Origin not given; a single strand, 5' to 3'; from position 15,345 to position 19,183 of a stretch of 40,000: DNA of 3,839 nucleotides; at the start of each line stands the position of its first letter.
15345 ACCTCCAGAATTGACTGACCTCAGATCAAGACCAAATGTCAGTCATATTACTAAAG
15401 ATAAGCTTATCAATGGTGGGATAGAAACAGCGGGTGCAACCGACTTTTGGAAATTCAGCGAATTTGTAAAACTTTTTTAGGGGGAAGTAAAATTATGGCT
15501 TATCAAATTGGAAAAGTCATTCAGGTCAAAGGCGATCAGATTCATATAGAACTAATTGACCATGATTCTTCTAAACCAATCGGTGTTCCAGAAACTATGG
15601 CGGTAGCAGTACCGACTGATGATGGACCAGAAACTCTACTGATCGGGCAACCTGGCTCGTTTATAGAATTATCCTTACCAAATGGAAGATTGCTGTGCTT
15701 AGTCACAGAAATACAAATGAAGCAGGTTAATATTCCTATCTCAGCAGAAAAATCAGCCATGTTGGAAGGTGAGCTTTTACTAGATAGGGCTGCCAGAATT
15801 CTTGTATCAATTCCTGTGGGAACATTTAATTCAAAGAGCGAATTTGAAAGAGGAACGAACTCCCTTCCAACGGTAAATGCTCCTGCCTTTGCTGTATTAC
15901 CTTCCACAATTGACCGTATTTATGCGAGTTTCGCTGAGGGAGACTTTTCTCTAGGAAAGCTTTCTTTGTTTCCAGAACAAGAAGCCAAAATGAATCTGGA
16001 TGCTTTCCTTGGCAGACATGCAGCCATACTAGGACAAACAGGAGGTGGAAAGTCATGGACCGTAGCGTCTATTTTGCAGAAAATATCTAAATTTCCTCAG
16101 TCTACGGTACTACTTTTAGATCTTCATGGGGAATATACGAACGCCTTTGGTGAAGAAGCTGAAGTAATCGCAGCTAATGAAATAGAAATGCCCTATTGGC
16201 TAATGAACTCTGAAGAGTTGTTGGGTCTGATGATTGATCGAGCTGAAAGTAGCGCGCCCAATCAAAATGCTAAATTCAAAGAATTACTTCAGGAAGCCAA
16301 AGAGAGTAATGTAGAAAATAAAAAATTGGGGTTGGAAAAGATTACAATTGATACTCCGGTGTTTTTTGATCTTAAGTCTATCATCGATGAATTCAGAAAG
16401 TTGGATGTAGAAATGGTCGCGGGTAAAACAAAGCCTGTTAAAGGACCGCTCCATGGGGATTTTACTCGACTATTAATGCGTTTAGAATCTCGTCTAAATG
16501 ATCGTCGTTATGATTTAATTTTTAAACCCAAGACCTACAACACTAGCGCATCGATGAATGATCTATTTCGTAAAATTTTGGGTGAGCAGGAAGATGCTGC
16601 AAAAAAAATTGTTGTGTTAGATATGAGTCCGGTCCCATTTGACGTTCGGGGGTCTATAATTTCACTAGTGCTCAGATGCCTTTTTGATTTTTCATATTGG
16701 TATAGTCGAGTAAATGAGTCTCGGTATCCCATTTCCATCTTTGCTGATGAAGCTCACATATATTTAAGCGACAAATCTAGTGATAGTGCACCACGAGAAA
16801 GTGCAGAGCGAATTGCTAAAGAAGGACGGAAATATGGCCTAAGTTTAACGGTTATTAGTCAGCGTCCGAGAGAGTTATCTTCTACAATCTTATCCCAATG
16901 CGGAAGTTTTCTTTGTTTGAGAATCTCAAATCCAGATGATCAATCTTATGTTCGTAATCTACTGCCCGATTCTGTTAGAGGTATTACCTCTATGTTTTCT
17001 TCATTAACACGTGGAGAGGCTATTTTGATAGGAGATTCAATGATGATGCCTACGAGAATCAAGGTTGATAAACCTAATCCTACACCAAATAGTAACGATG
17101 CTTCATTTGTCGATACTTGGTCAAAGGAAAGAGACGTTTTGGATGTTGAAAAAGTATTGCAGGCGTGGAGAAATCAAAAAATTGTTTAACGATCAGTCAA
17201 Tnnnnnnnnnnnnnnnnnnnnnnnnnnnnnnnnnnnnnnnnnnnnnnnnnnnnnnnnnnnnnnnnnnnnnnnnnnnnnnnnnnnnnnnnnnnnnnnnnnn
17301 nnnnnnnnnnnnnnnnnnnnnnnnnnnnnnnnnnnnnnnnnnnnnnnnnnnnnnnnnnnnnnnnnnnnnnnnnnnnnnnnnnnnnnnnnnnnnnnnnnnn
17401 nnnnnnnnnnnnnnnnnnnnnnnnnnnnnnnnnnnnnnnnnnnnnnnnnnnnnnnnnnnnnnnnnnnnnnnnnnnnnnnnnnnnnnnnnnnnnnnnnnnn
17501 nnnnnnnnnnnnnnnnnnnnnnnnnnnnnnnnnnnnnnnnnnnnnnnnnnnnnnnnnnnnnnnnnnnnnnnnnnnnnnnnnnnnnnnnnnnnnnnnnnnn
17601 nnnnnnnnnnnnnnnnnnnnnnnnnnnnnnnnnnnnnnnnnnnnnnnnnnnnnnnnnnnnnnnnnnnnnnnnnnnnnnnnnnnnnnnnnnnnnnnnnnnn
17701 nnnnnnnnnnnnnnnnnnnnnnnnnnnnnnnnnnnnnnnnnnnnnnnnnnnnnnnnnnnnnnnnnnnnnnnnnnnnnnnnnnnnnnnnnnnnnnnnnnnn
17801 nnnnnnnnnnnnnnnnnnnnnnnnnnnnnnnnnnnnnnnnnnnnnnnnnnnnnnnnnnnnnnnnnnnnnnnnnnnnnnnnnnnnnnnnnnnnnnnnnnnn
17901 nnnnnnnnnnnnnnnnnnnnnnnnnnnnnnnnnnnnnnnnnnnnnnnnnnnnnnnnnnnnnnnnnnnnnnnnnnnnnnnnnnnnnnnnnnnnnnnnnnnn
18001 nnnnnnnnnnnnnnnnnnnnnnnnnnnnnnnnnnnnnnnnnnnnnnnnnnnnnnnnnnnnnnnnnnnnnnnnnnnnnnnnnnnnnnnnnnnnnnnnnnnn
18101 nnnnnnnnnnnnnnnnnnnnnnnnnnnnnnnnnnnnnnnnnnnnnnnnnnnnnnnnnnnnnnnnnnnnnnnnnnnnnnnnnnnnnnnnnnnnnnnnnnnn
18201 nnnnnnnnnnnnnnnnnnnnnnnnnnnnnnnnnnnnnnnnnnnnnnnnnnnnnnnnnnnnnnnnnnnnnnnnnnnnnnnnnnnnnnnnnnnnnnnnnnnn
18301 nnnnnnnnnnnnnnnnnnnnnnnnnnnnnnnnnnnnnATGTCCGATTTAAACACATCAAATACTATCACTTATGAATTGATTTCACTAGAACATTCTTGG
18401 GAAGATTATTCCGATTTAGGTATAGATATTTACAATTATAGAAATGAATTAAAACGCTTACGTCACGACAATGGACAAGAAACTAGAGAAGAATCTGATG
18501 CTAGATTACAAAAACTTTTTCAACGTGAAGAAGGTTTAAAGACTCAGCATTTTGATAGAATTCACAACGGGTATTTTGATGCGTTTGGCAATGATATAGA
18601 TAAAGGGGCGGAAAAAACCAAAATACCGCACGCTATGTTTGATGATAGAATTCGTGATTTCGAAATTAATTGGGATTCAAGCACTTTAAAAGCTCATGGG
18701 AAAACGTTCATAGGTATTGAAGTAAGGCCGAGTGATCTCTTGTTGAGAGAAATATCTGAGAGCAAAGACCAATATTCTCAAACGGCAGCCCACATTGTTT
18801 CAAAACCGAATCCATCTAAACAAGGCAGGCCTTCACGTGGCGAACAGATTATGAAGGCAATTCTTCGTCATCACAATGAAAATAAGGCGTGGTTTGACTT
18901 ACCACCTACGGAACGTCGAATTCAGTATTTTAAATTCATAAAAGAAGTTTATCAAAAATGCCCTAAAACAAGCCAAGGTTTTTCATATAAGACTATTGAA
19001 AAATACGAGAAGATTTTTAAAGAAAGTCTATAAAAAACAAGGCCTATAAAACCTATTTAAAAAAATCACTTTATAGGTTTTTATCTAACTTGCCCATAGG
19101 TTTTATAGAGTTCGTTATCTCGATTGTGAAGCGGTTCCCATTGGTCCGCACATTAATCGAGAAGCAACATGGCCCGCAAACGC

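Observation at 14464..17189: SIR2-HerA anti-phage pair carried as cargo between the left TIR and cas1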

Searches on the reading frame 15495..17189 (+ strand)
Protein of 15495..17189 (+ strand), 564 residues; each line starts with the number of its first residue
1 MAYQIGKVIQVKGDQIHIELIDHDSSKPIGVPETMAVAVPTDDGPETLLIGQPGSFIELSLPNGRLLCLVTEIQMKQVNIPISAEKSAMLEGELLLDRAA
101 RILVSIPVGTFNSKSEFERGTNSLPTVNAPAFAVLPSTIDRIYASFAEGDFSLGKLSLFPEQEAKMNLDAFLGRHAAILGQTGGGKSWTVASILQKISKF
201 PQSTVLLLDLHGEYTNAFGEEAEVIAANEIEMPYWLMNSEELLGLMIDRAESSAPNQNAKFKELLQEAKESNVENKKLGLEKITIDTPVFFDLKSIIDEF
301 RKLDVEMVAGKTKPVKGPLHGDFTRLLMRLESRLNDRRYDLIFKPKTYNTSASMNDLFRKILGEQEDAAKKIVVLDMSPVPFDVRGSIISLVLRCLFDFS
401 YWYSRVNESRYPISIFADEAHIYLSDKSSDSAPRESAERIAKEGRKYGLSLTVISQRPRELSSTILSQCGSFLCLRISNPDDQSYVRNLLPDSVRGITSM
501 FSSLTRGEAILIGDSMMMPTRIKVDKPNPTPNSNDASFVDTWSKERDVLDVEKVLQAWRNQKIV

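Call 5: search_protein_families(library=pfam, proteins=[window:15495-17189:+], max_evalue=0.01)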
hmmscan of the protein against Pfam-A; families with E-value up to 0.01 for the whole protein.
window:15495-17189:+ (564 aa): 5 families
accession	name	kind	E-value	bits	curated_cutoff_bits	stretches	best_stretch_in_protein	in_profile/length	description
PF01935.23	DUF87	-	7e-35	121.5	23.2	1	153-394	3-218/220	Helicase HerA, central domain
PF05872.18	HerA_C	-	3.7e-06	26.3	22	1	413-489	259-335/502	Helicase HerA-like C-terminal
PF10412.15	TrwB_AAD_bind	-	2.2e-05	24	20.5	1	174-224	16-66/387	Type IV secretion-system coupling protein DNA-binding domain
PF01580.24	FtsK_SpoIIIE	-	0.0032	17.4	24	0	156-197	20-63/221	FtsK/SpoIIIE family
PF00005.33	ABC_tran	-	0.0093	17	25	0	166-278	4-102/137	ABC transporter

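Call 6: search_protein_families(library=padloc, proteins=[window:15495-17189:+], max_evalue=0.01)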
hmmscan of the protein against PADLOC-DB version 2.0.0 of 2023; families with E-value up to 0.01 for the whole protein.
window:15495-17189:+ (564 aa): 16 families
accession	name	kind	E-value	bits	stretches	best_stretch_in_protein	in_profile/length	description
PDLC04105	HerA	-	6.8e-172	571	1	3-562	10-573/576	-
PDLC02188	HerA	-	1.1e-100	336.2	2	311-559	320-577/578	-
PDLC04104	HerA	-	1.6e-100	334.5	1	205-562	4-375/379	-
PDLC04102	HerA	-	2.5e-83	278.6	2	325-548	414-643/654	-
PDLC04106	HerA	-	3.1e-74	248.7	2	280-560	384-664/667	-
PDLC04098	HerA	-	1.4e-69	233.4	2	261-560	388-685/686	-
PDLC04101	HerA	-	2.6e-64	215.4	1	112-389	102-397/400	-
PDLC02185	HerA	-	1.2e-61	207.2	2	348-546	382-583/585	-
PDLC04100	HerA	-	3.2e-59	199.1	2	349-546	380-576/580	-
PDLC04103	HerA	-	2.8e-56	189.1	2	324-544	357-576/579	-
PDLC04097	HerA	-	3.1e-38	129.8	2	360-546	419-615/618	-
PDLC04107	HerA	-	8.2e-34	115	1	66-291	55-304/306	-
PDLC04099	HerA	-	2.7e-22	77.1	1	64-216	51-212/214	-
PDLC04140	mad8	-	3.5e-21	74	1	164-524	18-299/314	mads_8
PDLC01055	HerA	-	5.8e-14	49.8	2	391-486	402-487/532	Type III coevolved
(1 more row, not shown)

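Call 40: find_homologous_proteins(query=window:15495-17189:+, max_evalue=1e-20)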
Query window:15495-17189:+ (564 aa): 3428 proteins with E <= 1e-20 among 8000 candidates; the best 120 are listed.
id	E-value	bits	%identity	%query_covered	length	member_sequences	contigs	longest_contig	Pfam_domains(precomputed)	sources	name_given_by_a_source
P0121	0.0e+0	1251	100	100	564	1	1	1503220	PF10412.16,PF01935.24,PF05872.19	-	-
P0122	3.3e-296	1001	78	100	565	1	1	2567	PF10412.16,PF01935.24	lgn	-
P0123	6.2e-293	990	78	100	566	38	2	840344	PF01935.24,PF05872.19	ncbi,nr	ncbi:MAG: ATP-binding protein [Rhodobacteraceae bacterium]|nr:ATP-binding protein [Paracoccaceae bac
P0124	4.5e-290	981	78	100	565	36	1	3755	PF01935.24,PF05872.19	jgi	jgi:DNA helicase HerA-like ATPase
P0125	2.5e-289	978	77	100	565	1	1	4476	PF10412.16,PF01935.24,PF05872.19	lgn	-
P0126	4.2e-289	978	77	100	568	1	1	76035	PF01935.24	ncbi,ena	-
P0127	1.5e-288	976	76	100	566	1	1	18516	PF01935.24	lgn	-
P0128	2.1e-288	975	77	99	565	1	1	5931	PF01935.24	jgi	jgi:DNA helicase HerA-like ATPase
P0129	4.4e-288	974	77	100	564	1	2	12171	PF10412.16,PF01935.24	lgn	-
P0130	6.6e-288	974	77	100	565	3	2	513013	PF10412.16,PF01935.24,PF05872.19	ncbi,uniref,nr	ncbi:DUF87 domain-containing protein [uncultured Roseibium sp.]|uniref:ATP-binding protein n=1 Tax=u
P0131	8.0e-288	973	77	100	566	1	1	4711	PF10412.16,PF01935.24,PF05872.19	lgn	-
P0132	8.2e-288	973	77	100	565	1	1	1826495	PF01935.24,PF05872.19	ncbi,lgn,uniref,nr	ncbi:hypothetical protein SAMN05444358_1011793 [Ruegeria halocynthiae]|uniref:Helicase HerA central 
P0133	1.2e-287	973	77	100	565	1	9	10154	PF01935.24,PF05872.19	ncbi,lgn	-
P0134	2.3e-287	972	77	100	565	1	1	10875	PF01935.24,PF05872.19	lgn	-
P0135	3.3e-287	971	77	100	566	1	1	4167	PF01935.24,PF05872.19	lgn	-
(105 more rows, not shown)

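Call 42: find_encoding_contigs(protein=P0123, flank=10000, max_places=2)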
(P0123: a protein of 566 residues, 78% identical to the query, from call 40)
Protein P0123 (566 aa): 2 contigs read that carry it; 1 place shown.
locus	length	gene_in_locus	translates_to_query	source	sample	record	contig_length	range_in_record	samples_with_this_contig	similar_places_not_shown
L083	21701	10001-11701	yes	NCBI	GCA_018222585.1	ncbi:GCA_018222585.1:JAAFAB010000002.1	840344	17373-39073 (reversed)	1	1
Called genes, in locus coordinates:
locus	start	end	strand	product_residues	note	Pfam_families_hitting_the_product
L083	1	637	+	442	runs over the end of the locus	PF00512:HisKA (faint), PF00672:HAMP (weak), PF02518:HATPase_c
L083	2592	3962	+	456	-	PF20172:DUF6538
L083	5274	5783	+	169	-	-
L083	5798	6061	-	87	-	-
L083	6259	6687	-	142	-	-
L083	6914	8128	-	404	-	PF01076:Mob_Pre (faint)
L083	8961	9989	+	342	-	PF13289:SIR2_2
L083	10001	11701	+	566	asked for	PF01935:DUF87, PF05872:HerA_C (faint)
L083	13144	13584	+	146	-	-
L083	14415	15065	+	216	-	PF06347:SH3_4 (weak), PF08239:SH3_3, PF06823:DUF1236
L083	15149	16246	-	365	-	PF01926:MMR_HSR1, PF02421:FeoB_N, PF06071:YchF-GTPase_C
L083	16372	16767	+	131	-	PF00903:Glyoxalase (weak), PF06983:3-dmu-9_3-mt (weak)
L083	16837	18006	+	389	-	PF01594:AI-2E_transport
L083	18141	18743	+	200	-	PF01467:CTP_transf_like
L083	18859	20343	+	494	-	PF02113:Peptidase_S13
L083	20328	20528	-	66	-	-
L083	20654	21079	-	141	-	-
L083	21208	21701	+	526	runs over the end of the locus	PF01921:tRNA-synt_1f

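Call 43: find_encoding_contigs(protein=P0132, flank=10000, max_places=2)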
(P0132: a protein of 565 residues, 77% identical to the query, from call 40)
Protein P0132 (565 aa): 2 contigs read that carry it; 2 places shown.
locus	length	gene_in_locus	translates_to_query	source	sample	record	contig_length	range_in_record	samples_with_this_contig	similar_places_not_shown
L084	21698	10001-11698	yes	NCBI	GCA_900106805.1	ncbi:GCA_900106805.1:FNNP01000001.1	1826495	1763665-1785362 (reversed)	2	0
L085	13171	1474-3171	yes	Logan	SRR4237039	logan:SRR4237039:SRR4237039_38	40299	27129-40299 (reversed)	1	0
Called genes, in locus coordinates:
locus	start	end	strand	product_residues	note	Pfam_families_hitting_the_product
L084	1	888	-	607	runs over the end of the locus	PF14849:YidC_periplas, PF02096:60KD_IMP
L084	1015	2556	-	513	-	PF00990:GGDEF, PF00563:EAL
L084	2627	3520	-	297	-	PF01171:ATP_bind_3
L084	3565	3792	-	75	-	PF01809:YidD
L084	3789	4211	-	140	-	PF00825:Ribonuclease_P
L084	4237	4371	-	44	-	PF00468:Ribosomal_L34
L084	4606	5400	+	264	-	PF09335:VTT_dom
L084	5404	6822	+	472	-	PF01134:GIDA (faint), PF01266:DAO (faint), PF03486:HI0933_like (faint), PF07992:Pyr_redox_2, PF13450:NAD_binding_8 (faint), PF13738:Pyr_redox_3, PF00070:Pyr_redox, PF02852:Pyr_redox_dim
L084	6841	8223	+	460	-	PF00512:HisKA (weak), PF02518:HATPase_c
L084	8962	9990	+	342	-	PF13289:SIR2_2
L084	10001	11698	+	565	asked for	PF01935:DUF87, PF05872:HerA_C (faint)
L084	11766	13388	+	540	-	PF00929:RNase_T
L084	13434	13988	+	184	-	-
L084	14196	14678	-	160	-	-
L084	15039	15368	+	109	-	PF00892:EamA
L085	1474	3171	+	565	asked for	PF01935:DUF87, PF05872:HerA_C (faint)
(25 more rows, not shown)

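Call 44: find_encoding_contigs(protein=P0126, flank=10000, max_places=2)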
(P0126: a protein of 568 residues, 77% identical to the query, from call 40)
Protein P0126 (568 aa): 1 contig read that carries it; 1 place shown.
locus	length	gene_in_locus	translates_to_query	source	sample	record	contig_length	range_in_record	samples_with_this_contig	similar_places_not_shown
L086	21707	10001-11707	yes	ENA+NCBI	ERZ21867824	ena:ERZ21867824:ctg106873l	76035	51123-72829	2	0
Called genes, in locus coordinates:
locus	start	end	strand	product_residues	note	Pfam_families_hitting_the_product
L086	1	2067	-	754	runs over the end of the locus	PF01590:GAF, PF13185:GAF_2, PF13492:GAF_3, PF00860:Xan_ur_permease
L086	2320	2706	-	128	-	PF00072:Response_reg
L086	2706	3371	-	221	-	PF02518:HATPase_c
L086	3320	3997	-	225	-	PF12860:PAS_7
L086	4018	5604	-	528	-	PF16868:NMT1_3, PF09084:NMT1 (weak), PF12974:Phosphonate-bd (weak)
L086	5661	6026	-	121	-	PF16868:NMT1_3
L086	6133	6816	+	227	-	-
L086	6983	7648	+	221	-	-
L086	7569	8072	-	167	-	PF08808:RES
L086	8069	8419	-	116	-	PF09722:Xre_MbcA_ParS_C (weak)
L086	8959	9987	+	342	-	PF13289:SIR2_2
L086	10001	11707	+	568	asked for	PF01935:DUF87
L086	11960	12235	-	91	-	-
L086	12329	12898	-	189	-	PF07691:PA14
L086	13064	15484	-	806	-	PF01315:Ald_Xan_dh_C, PF02738:MoCoBD_1, PF20256:MoCoBD_2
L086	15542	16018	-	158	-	PF00111:Fer2 (weak), PF01799:Fer2_2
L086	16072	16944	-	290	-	PF00941:FAD_binding_5, PF03450:CO_deh_flav_C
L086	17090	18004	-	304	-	PF08450:SGL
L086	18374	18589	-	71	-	-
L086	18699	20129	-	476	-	PF02538:Hydantoinase_B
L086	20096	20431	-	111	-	PF02538:Hydantoinase_B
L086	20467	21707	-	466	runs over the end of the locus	PF01968:Hydantoinase_A, PF19278:Hydant_A_C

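Call 45: search_solved_structures(query=window:15495-17189:+, max_evalue=0.00001, show_alignments=1)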
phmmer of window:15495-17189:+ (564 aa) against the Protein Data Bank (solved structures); distinct sequences matched with E-value up to 0.00001: 9.
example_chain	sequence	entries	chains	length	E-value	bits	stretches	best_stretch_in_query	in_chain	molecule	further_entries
8ziq_M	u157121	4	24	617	5.7e-84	285.9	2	297-561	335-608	HerA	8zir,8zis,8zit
9c1m_M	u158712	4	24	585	3.3e-82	280.1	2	309-561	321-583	ATP-binding protein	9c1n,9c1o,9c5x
8xau_A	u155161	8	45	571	1.8e-74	254.5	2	316-559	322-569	ATP-binding protein | HerA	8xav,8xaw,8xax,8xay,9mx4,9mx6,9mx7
8wiv_A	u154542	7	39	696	1.2e-68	235.3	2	325-563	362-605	Helicase HerA central domain-containing protein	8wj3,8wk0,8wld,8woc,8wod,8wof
8j4u_M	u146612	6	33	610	7.9e-35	123.7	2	358-544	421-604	Nucleoside triphosphate hydrolase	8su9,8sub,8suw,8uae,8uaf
4d2i_A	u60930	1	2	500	3.2e-34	121.7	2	370-545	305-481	HERA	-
9x1l_A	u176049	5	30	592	1.5e-29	106.3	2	411-543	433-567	DNA helicase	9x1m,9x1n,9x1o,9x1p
8yho_A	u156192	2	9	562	3.5e-27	98.5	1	324-525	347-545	DUF87 domain-containing protein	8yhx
8wet_A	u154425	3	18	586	7.7e-12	47.9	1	357-486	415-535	TdpA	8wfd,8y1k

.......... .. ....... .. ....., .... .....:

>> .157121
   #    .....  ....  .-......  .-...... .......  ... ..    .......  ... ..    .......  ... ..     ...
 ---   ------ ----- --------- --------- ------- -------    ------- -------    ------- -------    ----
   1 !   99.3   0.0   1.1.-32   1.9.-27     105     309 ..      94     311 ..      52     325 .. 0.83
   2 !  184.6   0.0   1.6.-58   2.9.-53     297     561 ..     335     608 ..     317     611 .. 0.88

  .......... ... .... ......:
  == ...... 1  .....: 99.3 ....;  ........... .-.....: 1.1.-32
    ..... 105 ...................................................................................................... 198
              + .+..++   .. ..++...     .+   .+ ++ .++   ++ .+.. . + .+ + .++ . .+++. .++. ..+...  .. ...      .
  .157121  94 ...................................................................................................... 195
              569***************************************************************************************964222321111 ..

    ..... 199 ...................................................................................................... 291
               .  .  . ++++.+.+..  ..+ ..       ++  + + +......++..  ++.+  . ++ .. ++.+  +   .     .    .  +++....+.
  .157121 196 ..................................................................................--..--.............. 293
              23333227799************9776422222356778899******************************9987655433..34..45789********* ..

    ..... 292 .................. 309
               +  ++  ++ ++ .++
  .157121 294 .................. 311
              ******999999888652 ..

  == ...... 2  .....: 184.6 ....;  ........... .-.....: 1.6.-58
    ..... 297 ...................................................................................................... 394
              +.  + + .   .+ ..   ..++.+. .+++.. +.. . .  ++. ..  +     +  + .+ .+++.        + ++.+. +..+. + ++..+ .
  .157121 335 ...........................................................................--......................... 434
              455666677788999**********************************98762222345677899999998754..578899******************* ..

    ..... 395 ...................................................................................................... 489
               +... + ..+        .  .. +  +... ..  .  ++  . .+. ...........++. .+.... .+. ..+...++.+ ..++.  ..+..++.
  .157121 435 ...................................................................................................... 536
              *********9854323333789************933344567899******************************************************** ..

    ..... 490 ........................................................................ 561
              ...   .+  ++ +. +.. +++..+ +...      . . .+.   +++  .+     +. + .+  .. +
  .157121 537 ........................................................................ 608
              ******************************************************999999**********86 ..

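Call 84: find_related_loci(query=window:15495-17189:+, collection=metagenome_contigs, flank=6000)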
Query window:15495-17189:+ (564 aa) in metagenome_contigs; peptide patterns used: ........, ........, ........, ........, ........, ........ (x = any residue, [..] = any of these).
298 stretches matched a pattern; 17 encode a relative of the query (tblastn E <= 1e-3); 17 distinct loci.
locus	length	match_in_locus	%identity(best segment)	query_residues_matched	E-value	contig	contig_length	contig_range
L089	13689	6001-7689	77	1-563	0e+0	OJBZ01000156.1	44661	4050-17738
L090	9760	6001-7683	77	3-563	0e+0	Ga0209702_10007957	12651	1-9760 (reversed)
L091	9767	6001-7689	67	1-561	0e+0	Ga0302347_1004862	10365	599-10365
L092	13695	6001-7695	66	3-564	0e+0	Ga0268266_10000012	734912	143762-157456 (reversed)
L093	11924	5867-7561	66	3-563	0e+0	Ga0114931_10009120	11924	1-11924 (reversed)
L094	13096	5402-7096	65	1-563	0e+0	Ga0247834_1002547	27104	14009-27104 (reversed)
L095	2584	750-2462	64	3-563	0e+0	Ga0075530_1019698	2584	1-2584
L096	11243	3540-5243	63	3-562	0e+0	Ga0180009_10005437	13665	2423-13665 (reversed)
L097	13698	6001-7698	61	1-563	0e+0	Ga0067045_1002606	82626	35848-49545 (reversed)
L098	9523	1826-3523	61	1-563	0e+0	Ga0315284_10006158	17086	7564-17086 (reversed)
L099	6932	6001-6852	71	1-284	5e-133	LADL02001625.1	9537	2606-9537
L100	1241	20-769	73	316-564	4e-135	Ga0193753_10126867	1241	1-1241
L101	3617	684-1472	70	300-562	3e-121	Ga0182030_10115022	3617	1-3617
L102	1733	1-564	83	376-563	1e-107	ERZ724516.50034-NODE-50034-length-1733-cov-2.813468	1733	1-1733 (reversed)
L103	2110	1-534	82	386-563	1e-98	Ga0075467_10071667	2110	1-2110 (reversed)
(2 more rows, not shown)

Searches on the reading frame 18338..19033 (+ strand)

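Call 5: search_protein_families(library=pfam, proteins=[window:18338-19033:+], max_evalue=0.01)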
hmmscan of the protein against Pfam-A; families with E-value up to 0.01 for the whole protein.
window:18338-19033:+ (231 aa): 0 families

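Call 6: search_protein_families(library=padloc, proteins=[window:18338-19033:+], max_evalue=0.01)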
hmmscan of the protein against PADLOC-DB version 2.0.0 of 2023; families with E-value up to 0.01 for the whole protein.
window:18338-19033:+ (231 aa): 0 families

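Call 82: search_protein_families(library=pfam, proteins=[window:18338-19033:+], max_evalue=5)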
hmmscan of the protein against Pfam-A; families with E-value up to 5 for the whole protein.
window:18338-19033:+ (231 aa): 1 family
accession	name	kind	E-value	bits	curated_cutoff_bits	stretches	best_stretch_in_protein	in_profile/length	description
PF15524.11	Ntox17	-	0.022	15.4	25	1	73-126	34-78/98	Novel toxin 17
